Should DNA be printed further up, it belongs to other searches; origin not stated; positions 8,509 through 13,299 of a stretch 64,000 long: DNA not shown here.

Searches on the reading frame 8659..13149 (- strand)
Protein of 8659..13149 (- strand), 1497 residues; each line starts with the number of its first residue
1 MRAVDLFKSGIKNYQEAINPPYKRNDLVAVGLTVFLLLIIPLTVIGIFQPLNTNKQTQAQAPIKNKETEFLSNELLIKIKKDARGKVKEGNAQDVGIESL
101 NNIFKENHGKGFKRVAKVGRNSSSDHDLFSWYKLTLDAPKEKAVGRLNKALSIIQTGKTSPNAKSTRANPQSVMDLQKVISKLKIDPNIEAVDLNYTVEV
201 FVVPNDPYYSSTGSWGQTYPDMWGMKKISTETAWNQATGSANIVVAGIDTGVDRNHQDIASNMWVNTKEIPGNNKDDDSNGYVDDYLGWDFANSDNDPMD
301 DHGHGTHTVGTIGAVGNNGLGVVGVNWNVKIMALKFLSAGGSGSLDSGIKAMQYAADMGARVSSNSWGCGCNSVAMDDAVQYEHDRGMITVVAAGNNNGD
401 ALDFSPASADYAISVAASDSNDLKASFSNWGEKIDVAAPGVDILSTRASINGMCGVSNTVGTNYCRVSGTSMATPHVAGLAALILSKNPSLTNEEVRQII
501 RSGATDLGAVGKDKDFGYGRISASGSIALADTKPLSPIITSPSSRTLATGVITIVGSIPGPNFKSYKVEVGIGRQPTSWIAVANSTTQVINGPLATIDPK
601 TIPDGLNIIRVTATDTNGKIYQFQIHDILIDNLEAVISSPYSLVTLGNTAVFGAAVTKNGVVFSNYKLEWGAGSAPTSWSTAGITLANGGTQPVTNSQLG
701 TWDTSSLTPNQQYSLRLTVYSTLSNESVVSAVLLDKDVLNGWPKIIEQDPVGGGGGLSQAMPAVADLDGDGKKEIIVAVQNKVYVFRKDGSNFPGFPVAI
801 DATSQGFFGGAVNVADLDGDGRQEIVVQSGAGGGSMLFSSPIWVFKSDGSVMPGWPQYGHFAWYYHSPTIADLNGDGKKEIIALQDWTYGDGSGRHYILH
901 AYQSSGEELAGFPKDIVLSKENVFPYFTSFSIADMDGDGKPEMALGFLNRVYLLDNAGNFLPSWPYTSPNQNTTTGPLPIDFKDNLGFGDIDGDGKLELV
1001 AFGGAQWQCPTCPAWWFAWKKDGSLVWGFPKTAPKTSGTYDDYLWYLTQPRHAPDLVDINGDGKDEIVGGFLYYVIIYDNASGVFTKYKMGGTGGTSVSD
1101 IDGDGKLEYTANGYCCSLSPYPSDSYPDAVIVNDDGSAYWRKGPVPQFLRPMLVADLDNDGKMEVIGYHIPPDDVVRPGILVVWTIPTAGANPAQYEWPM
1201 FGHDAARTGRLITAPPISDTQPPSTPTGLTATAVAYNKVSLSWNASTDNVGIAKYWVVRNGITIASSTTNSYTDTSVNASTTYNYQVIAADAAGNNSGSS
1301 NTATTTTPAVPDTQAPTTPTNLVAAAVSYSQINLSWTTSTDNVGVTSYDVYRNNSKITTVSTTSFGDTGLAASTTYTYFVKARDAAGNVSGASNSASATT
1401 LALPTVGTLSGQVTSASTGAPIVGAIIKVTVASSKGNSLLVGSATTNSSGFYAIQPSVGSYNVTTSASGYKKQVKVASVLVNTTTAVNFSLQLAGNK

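Call 13: search_protein_families(library=pfam, proteins=[window:8659-13149:-], max_evalue=0.01)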
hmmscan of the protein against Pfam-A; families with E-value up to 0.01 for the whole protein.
window:8659-13149:- (1497 aa): 9 families
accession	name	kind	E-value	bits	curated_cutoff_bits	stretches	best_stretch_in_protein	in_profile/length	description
PF00082.27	Peptidase_S8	-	3.8e-58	197.5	21.8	1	242-519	3-288/288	Subtilase family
PF13517.12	FG-GAP_3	-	3.8e-26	91.9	26.9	5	766-827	1-61/61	FG-GAP-like repeat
PF01839.29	FG-GAP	-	1.6e-17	63.4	22.1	1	808-827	1-20/37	FG-GAP repeat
PF00041.27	fn3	-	3e-12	47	25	2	1318-1394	2-79/84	Fibronectin type III domain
PF16743.10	PliI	-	1.4e-07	31.6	27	0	869-909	63-100/123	Periplasmic lysozyme inhibitor of I-type lysozyme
PF15907.11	Itfg2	-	2.4e-06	27.5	27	0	869-951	21-99/330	Integrin-alpha FG-GAP repeat-containing protein 2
PF13715.12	CarbopepD_reg_2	-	2.6e-06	27.8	32.2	1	1409-1492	1-77/88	CarboxypepD_reg-like domain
PF18370.7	RGI_lyase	-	1.2e-05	26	27.8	1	1322-1377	10-67/86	Rhamnogalacturonan I lyases beta-sheet domain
PF25788.1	Ig_Rha78A_N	-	0.00035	21.2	27.4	0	1331-1400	19-101/105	Rha78A-like, N-terminal immunoglobulin domain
